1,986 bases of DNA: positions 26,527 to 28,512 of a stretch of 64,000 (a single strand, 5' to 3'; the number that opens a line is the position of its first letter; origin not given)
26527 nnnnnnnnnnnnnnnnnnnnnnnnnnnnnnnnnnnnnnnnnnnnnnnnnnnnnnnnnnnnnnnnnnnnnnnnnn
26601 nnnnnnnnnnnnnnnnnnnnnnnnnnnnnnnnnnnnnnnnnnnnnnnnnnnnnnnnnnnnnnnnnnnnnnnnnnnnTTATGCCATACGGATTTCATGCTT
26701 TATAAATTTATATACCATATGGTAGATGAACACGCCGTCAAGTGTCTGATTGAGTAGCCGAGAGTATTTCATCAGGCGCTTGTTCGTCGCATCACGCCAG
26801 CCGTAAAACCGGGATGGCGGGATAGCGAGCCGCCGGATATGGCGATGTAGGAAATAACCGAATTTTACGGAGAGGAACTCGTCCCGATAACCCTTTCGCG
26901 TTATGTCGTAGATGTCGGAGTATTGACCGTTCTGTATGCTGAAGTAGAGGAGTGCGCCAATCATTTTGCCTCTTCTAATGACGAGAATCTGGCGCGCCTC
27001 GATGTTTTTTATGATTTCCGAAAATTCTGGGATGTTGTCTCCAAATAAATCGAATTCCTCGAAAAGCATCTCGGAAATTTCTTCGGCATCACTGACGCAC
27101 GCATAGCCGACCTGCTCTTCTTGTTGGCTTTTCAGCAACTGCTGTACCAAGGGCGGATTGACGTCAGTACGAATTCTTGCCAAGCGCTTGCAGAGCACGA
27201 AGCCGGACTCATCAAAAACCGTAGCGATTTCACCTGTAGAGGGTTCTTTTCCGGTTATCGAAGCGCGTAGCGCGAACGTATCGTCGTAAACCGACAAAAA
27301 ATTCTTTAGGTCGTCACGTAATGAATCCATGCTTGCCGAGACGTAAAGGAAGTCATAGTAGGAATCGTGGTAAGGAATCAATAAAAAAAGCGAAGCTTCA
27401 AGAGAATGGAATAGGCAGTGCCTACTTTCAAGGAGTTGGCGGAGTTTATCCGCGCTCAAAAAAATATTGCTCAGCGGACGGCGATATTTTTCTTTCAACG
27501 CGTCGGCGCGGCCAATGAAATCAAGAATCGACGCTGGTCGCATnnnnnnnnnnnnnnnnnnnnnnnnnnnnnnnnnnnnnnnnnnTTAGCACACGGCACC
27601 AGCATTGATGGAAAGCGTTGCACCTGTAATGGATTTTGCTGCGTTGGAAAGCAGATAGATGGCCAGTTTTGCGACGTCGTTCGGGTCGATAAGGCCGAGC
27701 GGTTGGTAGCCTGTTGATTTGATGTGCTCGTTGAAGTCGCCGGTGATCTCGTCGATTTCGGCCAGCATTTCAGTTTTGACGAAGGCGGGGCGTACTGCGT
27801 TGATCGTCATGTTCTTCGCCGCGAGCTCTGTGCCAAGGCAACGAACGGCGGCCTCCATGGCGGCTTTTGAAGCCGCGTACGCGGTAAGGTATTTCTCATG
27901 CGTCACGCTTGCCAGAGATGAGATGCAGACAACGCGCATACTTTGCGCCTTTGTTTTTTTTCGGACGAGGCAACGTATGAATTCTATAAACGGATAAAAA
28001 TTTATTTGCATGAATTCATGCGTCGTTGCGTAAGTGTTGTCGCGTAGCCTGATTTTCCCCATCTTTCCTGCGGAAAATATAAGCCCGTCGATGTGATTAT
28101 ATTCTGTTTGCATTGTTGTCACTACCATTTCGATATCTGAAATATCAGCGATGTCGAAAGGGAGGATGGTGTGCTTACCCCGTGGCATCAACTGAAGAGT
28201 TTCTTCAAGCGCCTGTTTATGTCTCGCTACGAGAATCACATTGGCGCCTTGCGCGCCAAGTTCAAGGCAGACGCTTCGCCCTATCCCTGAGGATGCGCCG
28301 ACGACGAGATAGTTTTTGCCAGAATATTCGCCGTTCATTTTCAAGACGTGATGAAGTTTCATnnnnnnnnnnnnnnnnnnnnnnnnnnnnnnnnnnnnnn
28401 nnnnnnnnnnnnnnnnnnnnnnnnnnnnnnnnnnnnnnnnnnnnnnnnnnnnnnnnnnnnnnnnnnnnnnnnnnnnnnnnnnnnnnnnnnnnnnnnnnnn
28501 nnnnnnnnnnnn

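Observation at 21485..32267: Discrete acyl-chain assembly line feeding a 4-amino-sugar on flagellin, resembling the Campylobacter cassette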

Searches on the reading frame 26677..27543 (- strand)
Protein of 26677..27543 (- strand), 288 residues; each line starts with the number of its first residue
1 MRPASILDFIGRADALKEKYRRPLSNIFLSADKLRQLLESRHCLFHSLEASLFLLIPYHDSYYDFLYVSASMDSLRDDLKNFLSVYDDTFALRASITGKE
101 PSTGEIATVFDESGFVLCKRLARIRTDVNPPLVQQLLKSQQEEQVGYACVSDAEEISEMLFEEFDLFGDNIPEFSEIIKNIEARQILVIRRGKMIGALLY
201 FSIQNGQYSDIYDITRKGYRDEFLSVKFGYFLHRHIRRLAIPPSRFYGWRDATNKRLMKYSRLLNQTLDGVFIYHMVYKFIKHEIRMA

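Call 4: search_protein_families(library=pfam, proteins=[window:26677-27543:-])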
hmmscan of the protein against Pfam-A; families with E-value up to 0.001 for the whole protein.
window:26677-27543:- (288 aa): 0 families

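Call 7: search_protein_families(library=ncbifam, proteins=[window:26677-27543:-], max_evalue=0.01)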
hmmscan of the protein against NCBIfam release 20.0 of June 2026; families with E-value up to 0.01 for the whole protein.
window:26677-27543:- (288 aa): 0 families

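Call 10: find_encoding_contigs(protein=window:26677-27543:-, flank=10000, max_places=6)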
Protein window:26677-27543:- (288 aa): 1 contig read that carries it; 1 place shown.
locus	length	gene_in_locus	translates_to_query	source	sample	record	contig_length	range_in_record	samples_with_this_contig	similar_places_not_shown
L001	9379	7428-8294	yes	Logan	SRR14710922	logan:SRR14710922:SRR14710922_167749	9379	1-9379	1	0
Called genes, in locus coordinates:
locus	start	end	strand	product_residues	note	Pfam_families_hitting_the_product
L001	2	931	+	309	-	?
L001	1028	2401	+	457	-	PF13712:Glyco_tranf_2_5 (faint)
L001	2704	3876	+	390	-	PF01041:DegT_DnrJ_EryC1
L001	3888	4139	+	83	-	PF00550:PP-binding (weak)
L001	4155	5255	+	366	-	PF08545:ACP_syn_III, PF08541:ACP_syn_III_C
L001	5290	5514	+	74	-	-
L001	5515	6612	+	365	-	PF08545:ACP_syn_III, PF08541:ACP_syn_III_C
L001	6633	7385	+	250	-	PF00106:adh_short, PF08659:KR, PF01370:Epimerase (faint), PF13460:NAD_binding_10 (weak), PF13561:adh_short_C2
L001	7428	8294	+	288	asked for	-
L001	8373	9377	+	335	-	?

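Call 12: find_homologous_proteins(query=window:26677-27543:-, max_evalue=0.001)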
Query window:26677-27543:- (288 aa): 4 proteins with E <= 0.001 among 1298 candidates.
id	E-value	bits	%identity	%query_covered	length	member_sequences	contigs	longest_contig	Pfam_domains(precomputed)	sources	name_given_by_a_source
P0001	3.7e-188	642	100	100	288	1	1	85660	-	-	-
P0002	3.0e-134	465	75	99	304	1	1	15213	-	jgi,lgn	jgi:hypothetical protein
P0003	2.5e-125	436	71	99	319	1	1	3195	-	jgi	jgi:hypothetical protein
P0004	6.0e-47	179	37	96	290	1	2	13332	-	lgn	-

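Call 13: find_encoding_contigs(protein=P0002, flank=10000, max_places=4)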
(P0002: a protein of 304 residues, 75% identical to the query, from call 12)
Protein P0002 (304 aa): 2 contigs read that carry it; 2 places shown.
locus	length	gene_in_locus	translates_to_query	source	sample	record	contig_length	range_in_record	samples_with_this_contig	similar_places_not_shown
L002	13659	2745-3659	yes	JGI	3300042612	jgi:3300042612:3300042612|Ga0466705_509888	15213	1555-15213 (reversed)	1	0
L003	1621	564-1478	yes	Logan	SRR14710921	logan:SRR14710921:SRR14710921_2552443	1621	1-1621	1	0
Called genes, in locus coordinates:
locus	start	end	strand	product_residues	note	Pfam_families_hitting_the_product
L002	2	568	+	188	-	?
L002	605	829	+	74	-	-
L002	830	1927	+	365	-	PF08545:ACP_syn_III, PF08541:ACP_syn_III_C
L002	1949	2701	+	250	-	PF00106:adh_short, PF08659:KR, PF01370:Epimerase (weak), PF13460:NAD_binding_10 (weak), PF13561:adh_short_C2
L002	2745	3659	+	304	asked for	-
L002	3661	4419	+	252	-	PF13489:Methyltransf_23 (weak), PF01209:Ubie_methyltran (faint), PF13649:Methyltransf_25, PF13847:Methyltransf_31, PF08241:Methyltransf_11, PF08242:Methyltransf_12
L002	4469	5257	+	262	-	PF00756:Esterase, PF12146:Hydrolase_4 (faint)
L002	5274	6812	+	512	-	PF00501:AMP-binding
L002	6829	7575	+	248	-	PF00106:adh_short, PF08659:KR, PF13561:adh_short_C2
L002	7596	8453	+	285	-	PF02522:Antibiotic_NAT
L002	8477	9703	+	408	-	PF05050:Methyltransf_21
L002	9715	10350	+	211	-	PF17836:PglD_N, PF25087:GMPPB_C (faint), PF00132:Hexapep (weak), PF14602:Hexapep_2 (weak)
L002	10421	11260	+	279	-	PF00551:Formyl_trans_N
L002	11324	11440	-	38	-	-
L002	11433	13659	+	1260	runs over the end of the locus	?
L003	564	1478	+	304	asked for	-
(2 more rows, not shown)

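Call 14: find_encoding_contigs(protein=P0004, flank=10000, max_places=4)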
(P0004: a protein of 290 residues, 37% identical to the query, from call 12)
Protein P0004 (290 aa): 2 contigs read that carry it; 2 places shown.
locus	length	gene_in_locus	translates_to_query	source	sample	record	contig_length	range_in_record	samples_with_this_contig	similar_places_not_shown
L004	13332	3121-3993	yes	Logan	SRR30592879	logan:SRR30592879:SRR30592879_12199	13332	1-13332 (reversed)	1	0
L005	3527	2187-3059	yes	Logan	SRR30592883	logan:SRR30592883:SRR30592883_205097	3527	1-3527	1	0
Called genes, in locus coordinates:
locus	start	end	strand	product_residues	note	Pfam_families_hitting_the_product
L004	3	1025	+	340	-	?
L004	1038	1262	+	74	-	PF00550:PP-binding (weak)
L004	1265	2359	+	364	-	PF08545:ACP_syn_III, PF08541:ACP_syn_III_C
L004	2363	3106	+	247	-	PF00106:adh_short, PF08659:KR, PF13561:adh_short_C2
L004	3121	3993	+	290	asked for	-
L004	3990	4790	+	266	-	PF00756:Esterase (weak)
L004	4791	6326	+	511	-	PF00501:AMP-binding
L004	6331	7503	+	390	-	PF05050:Methyltransf_21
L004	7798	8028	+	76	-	-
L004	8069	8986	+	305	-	PF05050:Methyltransf_21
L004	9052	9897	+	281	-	PF23441:SDR (weak), PF00106:adh_short, PF08659:KR (weak), PF13561:adh_short_C2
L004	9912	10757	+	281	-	PF02522:Antibiotic_NAT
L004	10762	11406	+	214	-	PF17836:PglD_N, PF25087:GMPPB_C (faint), PF00132:Hexapep (weak)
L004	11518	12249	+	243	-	PF00551:Formyl_trans_N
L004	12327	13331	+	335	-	?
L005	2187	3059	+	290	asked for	-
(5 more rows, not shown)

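Call 35: find_related_loci(query=A1, collection=genome_contigs, flank=10000)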
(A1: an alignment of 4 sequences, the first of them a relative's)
Query A1 (288 aa) in genome_contigs; peptide patterns used: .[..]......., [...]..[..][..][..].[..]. (x = any residue, [..] = any of these).
600 stretches matched a pattern, but none encodes a relative of the query by tblastn (E <= 1e-3).

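Call 43: predict_structure(alignment_id=A1)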
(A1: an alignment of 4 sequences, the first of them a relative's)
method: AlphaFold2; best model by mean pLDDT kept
length: 288 residues; sequences in the alignment: 4
mean_pLDDT: 54.8   pTM: 0.41
mean pLDDT of the five models: 54.8, 47.8, 44.3, 43.5, 31.9
residues with pLDDT >= 90: 1; 70-90: 74; 50-70: 83; < 50: 130
segments of 3 or more residues with pLDDT < 50: 1-3, 59-62, 87-105, 113-141, 166-168, 221-288
pLDDT, mean of each block of 10 residues (from residue 1): 57 72 56 61 72 63 62 72 55 33 47 39 29 38 67 86 59 80 74 74 58 63 46 46 43 42 32 31 29
secondary structure, 60 per line:
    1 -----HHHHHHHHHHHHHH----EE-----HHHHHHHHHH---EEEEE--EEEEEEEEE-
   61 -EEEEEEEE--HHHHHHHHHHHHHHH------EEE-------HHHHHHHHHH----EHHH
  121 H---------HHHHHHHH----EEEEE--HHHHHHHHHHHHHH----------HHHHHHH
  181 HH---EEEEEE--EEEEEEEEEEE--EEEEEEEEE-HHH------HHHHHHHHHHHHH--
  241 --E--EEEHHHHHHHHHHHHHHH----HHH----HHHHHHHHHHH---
elements in order: H6-19 H31-40 E44-48 E51-59 E62-69 H72-86 E93-95 H103-112 H118-121 H131-138 E143-147 H150-163 H174-182 E186-191 E194-204 E207-215 H226-238 E246-248 H249-263 H275-285

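Call 44: search_protein_representatives(alignment_id=A1)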
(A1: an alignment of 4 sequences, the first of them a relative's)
Query: 4 sequences, 299 profile positions. Proteins with E-value up to 0.001 (for the whole library): 550; up to 1e-10: 196; up to 1e-30: 74. The best 150 are listed.
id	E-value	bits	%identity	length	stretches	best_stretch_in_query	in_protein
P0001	8.9e-163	556.8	-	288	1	1-287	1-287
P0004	2.3e-135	466.8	-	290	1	1-276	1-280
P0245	6.1e-89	314.4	-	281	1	1-279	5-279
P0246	3.6e-87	308.5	-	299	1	1-285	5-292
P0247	5.4e-86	304.7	-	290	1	1-279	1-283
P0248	4.0e-82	292.0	-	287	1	1-281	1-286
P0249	1.3e-81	290.3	-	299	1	1-281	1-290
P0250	1.5e-80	286.9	-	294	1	1-279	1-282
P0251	1.5e-78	280.3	-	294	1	1-280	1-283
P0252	1.5e-77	277.0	-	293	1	1-283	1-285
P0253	1.5e-76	273.7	-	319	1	1-280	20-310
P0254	8.2e-76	271.3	-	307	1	3-286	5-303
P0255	2.8e-74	266.2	-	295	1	2-280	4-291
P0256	2.0e-73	263.4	-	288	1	1-280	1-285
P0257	3.3e-73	262.7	-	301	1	6-281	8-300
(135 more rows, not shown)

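Call 48: search_protein_families(library=pfam, alignment_id=A2, max_evalue=0.01)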
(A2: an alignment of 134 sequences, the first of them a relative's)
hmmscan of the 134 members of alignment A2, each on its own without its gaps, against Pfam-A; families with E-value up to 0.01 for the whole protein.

A. member 1, P0001 (288 aa): 1 family
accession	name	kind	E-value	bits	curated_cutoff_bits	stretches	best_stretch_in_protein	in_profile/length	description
PF02881.24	SRP54_N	-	0.0055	17.3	22.4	0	124-163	35-74/75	SRP54-type protein, helical bundle domain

B. families by the number of members that match (of 134 scanned): 18 families
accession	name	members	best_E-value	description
PF00583.31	Acetyltransf_1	49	3e-13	Acetyltransferase (GNAT) family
PF13508.13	Acetyltransf_7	46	2.7e-13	Acetyltransferase (GNAT) domain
PF13673.13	Acetyltransf_10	36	4.2e-10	Acetyltransferase (GNAT) domain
PF08445.16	FR47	12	1.8e-09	FR47-like protein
PF14542.12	Acetyltransf_CG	8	0.00048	GCN5-related N-acetyl-transferase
PF13420.13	Acetyltransf_4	5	5.8e-06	Acetyltransferase (GNAT) domain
PF04768.19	NAT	2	0.00022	NAT, N-acetyltransferase, of N-acetylglutamate synthase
PF17013.11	Acetyltransf_15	2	0.0013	Putative acetyl-transferase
PF13480.13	Acetyltransf_6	2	0.0047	Acetyltransferase (GNAT) domain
PF12746.13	GNAT_acetyltran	1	0.00024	GNAT acetyltransferase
PF21531.3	Rv2175c_wHTH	1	0.00054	DNA-binding protein Rv2175c, wHTH domain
PF13527.13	Acetyltransf_9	1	0.0011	Acetyltransferase (GNAT) domain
PF10157.14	BORCS6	1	0.002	BLOC-1-related complex sub-unit 6 C-terminal helix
PF22390.1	LntA_helical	1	0.0024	LntA, four-helical up-and-down bundle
PF24281.2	HVO_2928_N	1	0.0049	HVO_2928, N-terminal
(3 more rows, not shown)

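Call 54: predict_structure(alignment_id=A2)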
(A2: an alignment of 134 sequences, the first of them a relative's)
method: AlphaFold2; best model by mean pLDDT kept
length: 288 residues; sequences in the alignment: 134
mean_pLDDT: 94.1   pTM: 0.90
mean pLDDT of the five models: 94.1, 93.8, 93.8, 93.8, 93.4
residues with pLDDT >= 90: 254; 70-90: 24; 50-70: 5; < 50: 5
segments of 3 or more residues with pLDDT < 50: 284-288
pLDDT, mean of each block of 10 residues (from residue 1): 97 98 96 97 97 98 98 98 94 98 98 98 90 81 89 98 96 98 98 97 96 97 92 93 96 96 95 94 50
secondary structure, 60 per line:
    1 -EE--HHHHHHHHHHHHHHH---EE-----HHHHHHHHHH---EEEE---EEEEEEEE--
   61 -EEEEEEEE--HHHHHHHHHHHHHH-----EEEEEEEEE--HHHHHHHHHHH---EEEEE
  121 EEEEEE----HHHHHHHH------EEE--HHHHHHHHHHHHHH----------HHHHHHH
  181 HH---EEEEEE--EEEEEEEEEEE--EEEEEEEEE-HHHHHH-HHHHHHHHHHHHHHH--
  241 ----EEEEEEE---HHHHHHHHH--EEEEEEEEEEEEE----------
elements in order: H6-20 H31-40 E44-47 E51-58 E62-69 H72-85 E91-99 H102-112 E116-126 H131-138 E145-147 H150-163 H174-182 E186-191 E194-204 E207-215 H217-222 H224-238 E245-251 H255-263 E266-278

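Call 59: fold_search(model_id=the predicted structure, library=pdb)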
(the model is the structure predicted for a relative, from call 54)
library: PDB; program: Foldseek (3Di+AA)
matches with E <= 10: 755; with E <= 0.001: 89
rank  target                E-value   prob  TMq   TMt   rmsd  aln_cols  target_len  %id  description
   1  7wx5                  1.1e-09  1.00  0.48  0.48   7.4       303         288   14  a Legionella acetyltransferase effector VipF (released 2023-02-22)
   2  7wx7                  1.4e-09  1.00  0.50  0.51   7.0       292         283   13  complex of a legionella acetyltransferase VipF and COA/ACO (released 2023-02-22)
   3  7q3a_A                1.5e-09  1.00  0.60  0.52   6.3       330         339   12  Crystal structure of MAB_4324 a tandem repeat GNAT from Mycobacterium abscessus (released 2022-05-04)
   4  3iwg_B                1.9e-09  1.00  0.50  0.53   7.2       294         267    8  Acetyltransferase from GNAT family from Colwellia psychrerythraea. (released 2009-09-15)
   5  7q3a_B                2.0e-09  1.00  0.61  0.53   6.2       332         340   12  Crystal structure of MAB_4324 a tandem repeat GNAT from Mycobacterium abscessus (released 2022-05-04)
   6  3frm_C                4.3e-09  1.00  0.50  0.55   6.5       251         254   11  The crystal structure of a functionally unknown conserved protein from Staphylococcus epidermidis ATCC 12228. (released 2009-01-27)
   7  6wqc                  4.6e-09  1.00  0.51  0.50   7.5       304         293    8  Crystal structure of VipF from Legionella hackeliae in complex with CoA (released 2021-11-10)
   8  7wx6                  6.9e-09  1.00  0.46  0.49   7.3       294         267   14  A Legionella acetyltransferase VipF (released 2022-09-14)
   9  2fs5_A                1.3e-08  1.00  0.44  0.55   5.9       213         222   11  Crystal structure of TDP-fucosamine acetyltransferase (WecD)- apo form (released 2006-08-01)
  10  6wqb                  1.5e-08  1.00  0.51  0.51   7.2       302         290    8  Crystal structure of VipF from Legionella hackeliae in complex with acetyl-CoA (released 2021-11-10)
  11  3iwg_A                1.6e-08  1.00  0.50  0.52   7.0       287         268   10  Acetyltransferase from GNAT family from Colwellia psychrerythraea. (released 2009-09-15)
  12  1ozp                  2.8e-08  1.00  0.54  0.54   6.3       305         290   12  Crystal Structure of Rv0819 from Mycobacterium tuberculosis MshD-Mycothiol Synthase Acetyl-Coenzyme A Complex. (released 2003-09-09)
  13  7pk1_A                6.7e-08  1.00  0.46  0.46   9.2       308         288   13  Bovine Glycine N-Acyltransferase (released 2022-09-07)
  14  7pk0                  8.5e-08  1.00  0.45  0.45   9.3       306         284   12  Bovine Glycine N-Acyltransferase complexed with Benzoyl-CoA (released 2022-09-07)
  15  3frm_A                9.5e-08  1.00  0.53  0.59   6.0       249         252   10  The crystal structure of a functionally unknown conserved protein from Staphylococcus epidermidis ATCC 12228. (released 2009-01-27)
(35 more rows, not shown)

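Call 75: search_protein_families(library=pfam, proteins=[window:26677-27543:-], max_evalue=5)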
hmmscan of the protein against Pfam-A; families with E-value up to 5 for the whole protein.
window:26677-27543:- (288 aa): 1 family
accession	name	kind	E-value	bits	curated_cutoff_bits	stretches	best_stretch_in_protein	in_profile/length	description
PF02881.24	SRP54_N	-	0.0055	17.3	22.4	1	124-163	35-74/75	SRP54-type protein, helical bundle domain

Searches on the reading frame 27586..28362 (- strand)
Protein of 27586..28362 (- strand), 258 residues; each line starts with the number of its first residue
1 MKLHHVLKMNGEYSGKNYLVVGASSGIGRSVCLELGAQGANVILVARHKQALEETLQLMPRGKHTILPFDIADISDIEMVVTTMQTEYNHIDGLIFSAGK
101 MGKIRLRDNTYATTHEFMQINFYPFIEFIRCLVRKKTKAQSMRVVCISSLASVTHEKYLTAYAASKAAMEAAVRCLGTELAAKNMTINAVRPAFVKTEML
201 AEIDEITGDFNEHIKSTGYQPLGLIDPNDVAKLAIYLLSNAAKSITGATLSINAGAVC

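Call 4: search_protein_families(library=pfam, proteins=[window:27586-28362:-])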
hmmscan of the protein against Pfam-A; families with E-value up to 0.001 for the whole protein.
window:27586-28362:- (258 aa): 5 families
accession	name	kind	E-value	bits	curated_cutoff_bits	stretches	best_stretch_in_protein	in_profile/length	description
PF13561.12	adh_short_C2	-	9.9e-44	150.1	27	1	22-255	1-234/236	Enoyl-(Acyl carrier protein) reductase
PF00106.31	adh_short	-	1.8e-38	132.4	26.6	1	17-204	2-191/195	short chain dehydrogenase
PF08659.16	KR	-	2.5e-13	50.8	22.6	1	18-175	3-162/180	KR domain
PF13460.12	NAD_binding_10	-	1.9e-06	28.3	27.2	1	22-240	1-183/184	NAD(P)H-binding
PF01370.27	Epimerase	-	1.5e-05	25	20.9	1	19-176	2-156/240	NAD dependent epimerase/dehydratase family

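Call 7: search_protein_families(library=ncbifam, proteins=[window:27586-28362:-], max_evalue=0.01)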
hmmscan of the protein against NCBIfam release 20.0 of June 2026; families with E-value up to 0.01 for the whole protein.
window:27586-28362:- (258 aa): 242 families (the best 25 are shown)
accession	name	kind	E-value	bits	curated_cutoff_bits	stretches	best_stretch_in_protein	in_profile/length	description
NF005559.1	PRK07231.1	subfamily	7.1e-43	146.9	215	1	13-256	2-247/249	glucose 1-dehydrogenase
NF009466.0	PRK12826.1-2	subfamily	3.2e-39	134.9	222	1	18-257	6-245/248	3-oxoacyl-ACP reductase FabG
NF047420.2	EF_P_mod_YmfI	equivalog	2.2e-36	125.8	238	1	18-255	2-234/236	elongation factor P 5-aminopentanone reductase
TIGR01830.1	3oxo_ACP_reduc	equivalog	7.3e-35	120.8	297.75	1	19-255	2-237/239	3-oxoacyl-[acyl-carrier-protein] reductase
NF009468.0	PRK12826.1-4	equivalog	1.2e-34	120.2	318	1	12-257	4-248/256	SDR family oxidoreductase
NF005539.0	PRK07201.1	equivalog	2.7e-34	118.9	549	1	8-204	363-563/657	SDR family oxidoreductase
NF005067.0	PRK06484.1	equivalog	5e-34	117.7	713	1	14-257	8-252/524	short chain dehydrogenase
NF004197.0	PRK05653.1-1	equivalog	1e-33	117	332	1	9-256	1-246/249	3-oxoacyl-ACP reductase FabG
NF052558.1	MBtsdlDhBudC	equivalog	1.6e-33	116.4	270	1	13-256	1-241/250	meso-2,3-butanediol dehydrogenase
NF004200.0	PRK05653.1-5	equivalog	1.7e-33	116.1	273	1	16-256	3-241/242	3-oxoacyl-ACP reductase FabG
TIGR04316.1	dhbA_paeA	equivalog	9.3e-33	113.8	300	1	19-257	2-248/250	2,3-dihydro-2,3-dihydroxybenzoate dehydrogenase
NF006110.0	PRK08261.1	equivalog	1.1e-32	113.5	410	1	12-252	211-446/454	3-oxoacyl-ACP reductase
NF004791.0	PRK06138.1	equivalog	1.2e-32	113.2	312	1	14-256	4-249/252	SDR family oxidoreductase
NF053542.1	FlxB_rubin_SDR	equivalog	6.3e-32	111.2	340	1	18-255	3-238/239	flexirubin biosynthesis SDR family reductase FlxB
TIGR03971.1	SDR_subfam_1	subfamily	2.5e-31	109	300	1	14-257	2-269/271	mycofactocin-coupled SDR family oxidoreductase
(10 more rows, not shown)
